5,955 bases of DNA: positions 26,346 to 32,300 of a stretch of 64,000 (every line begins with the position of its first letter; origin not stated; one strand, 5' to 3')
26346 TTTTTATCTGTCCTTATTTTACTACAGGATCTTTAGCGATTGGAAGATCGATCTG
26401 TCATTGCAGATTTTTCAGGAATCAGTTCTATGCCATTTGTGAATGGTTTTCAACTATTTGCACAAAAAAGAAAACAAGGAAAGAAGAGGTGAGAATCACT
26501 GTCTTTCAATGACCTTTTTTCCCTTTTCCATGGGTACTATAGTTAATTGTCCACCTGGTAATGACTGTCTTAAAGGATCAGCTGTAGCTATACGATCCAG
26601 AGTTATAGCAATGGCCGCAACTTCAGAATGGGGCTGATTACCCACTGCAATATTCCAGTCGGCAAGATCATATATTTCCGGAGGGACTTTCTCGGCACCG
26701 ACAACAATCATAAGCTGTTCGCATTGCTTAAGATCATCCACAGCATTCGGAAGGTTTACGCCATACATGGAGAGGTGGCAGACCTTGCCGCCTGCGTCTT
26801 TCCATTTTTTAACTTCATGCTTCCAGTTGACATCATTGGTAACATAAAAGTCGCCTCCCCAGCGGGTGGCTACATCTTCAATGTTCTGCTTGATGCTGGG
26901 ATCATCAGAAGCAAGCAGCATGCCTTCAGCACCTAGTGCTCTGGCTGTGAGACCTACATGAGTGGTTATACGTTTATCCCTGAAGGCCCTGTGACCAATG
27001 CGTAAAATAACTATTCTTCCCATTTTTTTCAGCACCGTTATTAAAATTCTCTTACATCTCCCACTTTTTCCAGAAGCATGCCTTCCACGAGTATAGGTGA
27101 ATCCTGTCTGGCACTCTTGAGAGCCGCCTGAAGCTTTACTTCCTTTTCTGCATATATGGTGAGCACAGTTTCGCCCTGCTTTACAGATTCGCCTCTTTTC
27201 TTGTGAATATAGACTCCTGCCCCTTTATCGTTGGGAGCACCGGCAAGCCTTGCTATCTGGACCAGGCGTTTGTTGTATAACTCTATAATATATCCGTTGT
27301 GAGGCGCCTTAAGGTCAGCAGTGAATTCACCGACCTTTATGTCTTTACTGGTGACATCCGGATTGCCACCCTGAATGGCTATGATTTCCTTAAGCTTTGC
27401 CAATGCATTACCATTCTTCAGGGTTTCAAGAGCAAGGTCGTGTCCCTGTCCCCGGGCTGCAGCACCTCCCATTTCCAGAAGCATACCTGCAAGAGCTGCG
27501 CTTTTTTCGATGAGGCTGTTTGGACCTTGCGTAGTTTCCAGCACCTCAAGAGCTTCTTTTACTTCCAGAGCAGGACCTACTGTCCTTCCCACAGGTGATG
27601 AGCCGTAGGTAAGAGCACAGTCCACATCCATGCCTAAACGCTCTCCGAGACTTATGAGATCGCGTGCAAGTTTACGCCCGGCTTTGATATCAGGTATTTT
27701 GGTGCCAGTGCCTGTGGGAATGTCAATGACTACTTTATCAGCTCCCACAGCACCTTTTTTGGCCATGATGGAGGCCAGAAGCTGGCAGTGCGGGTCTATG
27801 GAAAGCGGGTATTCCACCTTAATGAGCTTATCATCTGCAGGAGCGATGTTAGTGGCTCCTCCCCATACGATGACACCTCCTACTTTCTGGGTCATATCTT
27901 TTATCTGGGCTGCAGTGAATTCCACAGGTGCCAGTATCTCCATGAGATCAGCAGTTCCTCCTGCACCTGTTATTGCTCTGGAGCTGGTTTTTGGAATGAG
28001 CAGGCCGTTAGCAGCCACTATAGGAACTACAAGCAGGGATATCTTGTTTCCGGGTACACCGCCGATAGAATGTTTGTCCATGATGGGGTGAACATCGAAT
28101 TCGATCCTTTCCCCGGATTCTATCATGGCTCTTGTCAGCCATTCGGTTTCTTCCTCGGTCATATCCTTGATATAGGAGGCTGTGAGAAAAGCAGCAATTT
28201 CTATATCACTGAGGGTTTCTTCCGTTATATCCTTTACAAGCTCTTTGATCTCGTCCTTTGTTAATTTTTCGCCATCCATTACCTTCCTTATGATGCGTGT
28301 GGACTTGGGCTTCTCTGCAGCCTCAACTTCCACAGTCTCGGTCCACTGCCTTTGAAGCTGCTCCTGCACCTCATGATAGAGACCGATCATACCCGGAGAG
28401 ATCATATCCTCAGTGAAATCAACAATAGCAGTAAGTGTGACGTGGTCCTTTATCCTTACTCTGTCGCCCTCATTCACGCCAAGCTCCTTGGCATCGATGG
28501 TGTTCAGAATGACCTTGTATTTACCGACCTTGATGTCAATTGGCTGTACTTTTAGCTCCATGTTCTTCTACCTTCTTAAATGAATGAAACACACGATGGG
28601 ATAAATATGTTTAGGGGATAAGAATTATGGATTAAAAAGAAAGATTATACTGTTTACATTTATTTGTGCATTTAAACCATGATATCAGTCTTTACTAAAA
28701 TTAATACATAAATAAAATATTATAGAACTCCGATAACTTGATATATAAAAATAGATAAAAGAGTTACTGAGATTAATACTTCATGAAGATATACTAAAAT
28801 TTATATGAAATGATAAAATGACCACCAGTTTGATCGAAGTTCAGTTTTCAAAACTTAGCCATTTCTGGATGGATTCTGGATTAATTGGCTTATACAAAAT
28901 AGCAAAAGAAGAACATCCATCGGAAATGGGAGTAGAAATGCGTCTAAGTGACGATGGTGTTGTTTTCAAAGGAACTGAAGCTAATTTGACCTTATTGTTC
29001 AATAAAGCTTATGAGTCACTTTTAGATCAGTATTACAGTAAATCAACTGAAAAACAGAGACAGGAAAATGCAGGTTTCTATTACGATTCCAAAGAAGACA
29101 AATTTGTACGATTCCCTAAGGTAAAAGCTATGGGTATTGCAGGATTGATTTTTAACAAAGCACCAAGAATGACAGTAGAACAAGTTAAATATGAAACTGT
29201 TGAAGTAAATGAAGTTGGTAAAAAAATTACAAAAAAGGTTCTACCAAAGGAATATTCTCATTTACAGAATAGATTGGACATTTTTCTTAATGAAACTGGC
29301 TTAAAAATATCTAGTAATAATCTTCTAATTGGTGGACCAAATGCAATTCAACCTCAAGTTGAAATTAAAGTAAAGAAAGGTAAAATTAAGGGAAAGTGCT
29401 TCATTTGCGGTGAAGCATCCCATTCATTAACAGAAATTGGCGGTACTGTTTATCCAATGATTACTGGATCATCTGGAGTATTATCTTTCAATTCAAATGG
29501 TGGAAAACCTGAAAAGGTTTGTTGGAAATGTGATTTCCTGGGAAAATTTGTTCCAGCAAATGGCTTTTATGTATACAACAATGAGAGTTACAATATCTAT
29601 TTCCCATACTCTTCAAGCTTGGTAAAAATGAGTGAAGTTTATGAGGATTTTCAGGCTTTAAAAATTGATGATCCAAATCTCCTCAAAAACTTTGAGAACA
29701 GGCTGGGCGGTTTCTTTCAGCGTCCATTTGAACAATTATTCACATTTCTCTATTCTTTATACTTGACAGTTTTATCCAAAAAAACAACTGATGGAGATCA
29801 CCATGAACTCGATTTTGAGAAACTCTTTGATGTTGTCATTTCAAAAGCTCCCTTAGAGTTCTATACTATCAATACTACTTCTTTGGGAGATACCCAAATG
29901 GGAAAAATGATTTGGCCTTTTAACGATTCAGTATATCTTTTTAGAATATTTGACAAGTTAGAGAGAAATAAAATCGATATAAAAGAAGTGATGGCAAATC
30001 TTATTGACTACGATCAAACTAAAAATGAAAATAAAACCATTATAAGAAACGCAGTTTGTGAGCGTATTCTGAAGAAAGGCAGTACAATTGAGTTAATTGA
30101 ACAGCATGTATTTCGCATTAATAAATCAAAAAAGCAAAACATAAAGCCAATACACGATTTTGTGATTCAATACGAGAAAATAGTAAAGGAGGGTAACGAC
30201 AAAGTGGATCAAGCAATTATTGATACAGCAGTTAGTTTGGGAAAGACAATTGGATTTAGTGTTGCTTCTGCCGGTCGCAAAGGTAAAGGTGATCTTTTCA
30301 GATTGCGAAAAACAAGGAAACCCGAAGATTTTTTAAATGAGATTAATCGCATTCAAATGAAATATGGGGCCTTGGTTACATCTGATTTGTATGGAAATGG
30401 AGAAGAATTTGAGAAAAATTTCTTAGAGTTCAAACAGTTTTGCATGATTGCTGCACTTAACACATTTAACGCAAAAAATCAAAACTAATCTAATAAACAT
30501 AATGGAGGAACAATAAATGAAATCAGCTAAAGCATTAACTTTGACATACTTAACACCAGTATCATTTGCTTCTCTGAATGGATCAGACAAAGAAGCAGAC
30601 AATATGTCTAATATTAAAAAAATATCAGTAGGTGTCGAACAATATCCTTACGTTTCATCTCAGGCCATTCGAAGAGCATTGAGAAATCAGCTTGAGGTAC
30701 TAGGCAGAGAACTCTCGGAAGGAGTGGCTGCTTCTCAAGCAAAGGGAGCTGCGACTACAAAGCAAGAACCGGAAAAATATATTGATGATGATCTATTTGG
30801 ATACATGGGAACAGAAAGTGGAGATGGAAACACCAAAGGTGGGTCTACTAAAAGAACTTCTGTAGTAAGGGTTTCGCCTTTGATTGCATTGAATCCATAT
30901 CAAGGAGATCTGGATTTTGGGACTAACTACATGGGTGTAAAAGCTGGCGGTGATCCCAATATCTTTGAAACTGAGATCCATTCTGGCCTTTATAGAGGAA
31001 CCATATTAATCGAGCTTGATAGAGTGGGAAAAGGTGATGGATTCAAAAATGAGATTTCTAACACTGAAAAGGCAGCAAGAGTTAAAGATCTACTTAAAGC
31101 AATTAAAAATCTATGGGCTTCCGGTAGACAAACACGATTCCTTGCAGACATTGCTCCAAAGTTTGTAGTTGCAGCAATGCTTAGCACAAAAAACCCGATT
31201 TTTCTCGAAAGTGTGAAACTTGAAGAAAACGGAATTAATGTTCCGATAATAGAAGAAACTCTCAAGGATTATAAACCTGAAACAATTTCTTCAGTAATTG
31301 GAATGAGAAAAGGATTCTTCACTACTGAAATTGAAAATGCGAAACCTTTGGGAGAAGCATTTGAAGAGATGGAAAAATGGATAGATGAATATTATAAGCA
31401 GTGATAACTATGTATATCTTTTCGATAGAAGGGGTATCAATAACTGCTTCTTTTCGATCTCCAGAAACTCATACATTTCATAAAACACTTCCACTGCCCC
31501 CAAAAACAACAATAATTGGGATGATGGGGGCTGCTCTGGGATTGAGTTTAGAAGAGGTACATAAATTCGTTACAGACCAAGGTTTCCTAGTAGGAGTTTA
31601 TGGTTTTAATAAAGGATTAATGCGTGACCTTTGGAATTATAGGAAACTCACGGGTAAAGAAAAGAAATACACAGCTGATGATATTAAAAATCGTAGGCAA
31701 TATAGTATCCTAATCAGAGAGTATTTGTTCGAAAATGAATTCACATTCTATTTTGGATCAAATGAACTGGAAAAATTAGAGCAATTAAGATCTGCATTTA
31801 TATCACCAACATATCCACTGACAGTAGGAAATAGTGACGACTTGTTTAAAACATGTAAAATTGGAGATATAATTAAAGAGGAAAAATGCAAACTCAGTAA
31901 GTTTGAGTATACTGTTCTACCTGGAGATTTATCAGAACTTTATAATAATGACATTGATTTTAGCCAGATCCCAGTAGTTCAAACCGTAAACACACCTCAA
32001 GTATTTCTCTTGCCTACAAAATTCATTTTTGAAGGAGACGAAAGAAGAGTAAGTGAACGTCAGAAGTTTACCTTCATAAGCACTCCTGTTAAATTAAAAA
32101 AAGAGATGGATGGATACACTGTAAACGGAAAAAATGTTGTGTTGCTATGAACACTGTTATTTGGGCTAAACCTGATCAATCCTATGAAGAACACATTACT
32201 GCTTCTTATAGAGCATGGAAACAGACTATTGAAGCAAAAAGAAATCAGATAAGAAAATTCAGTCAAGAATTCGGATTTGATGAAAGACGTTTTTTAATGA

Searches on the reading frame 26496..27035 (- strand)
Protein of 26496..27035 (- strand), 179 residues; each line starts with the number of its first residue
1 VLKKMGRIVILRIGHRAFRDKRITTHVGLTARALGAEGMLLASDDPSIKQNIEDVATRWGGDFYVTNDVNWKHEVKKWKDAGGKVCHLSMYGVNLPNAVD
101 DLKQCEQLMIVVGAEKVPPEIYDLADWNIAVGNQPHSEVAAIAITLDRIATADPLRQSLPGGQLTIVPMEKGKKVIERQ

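Call 43: search_protein_families(library=pfam, proteins=[window:26496-27035:-], max_evalue=0.001)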
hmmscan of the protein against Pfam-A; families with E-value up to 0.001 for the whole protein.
window:26496-27035:- (179 aa): 1 family
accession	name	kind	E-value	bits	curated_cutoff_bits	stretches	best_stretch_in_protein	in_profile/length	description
PF01994.21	Trm56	-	1.2e-47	161.2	25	1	59-176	1-119/119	tRNA ribose 2'-O-methyltransferase, aTrm56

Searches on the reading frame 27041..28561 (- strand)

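Call 99: search_protein_families(library=pfam, proteins=[window:27041-28561:-], max_evalue=0.0001)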
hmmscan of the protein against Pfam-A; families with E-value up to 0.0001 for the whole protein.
window:27041-28561:- (506 aa): 3 families
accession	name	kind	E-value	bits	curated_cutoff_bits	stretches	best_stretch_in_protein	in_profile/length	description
PF02885.22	Glycos_trans_3N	-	2e-22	79.2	26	1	89-150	2-63/63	Glycosyl transferase family, helical bundle domain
PF00591.27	Glycos_transf_3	-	8e-14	52.3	27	1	159-387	3-253/253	Glycosyl transferase family, a/b domain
PF07831.19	PYNP_C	-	2.8e-13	49.8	27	1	425-489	2-73/75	Pyrimidine nucleoside phosphorylase C-terminal domain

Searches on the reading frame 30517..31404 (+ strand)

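Call 99: search_protein_families(library=pfam, proteins=[window:30517-31404:+], max_evalue=0.0001)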
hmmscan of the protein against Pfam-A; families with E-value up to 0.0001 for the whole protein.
window:30517-31404:+ (295 aa): 1 family
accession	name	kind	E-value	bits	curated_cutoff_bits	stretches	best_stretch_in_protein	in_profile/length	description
PF01905.21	DevR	-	3.2e-21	76.1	23.8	1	17-235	9-262/270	CRISPR-associated negative auto-regulator DevR/Csa2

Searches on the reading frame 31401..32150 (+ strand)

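Call 99: search_protein_families(library=pfam, proteins=[window:31401-32150:+], max_evalue=0.0001)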
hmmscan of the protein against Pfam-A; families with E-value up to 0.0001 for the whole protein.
window:31401-32150:+ (249 aa): 1 family
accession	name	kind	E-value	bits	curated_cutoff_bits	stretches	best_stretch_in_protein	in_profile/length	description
PF09704.15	Cas_Cas5d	-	1.9e-11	44.8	23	1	16-160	11-161/217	CRISPR-associated protein (Cas_Cas5)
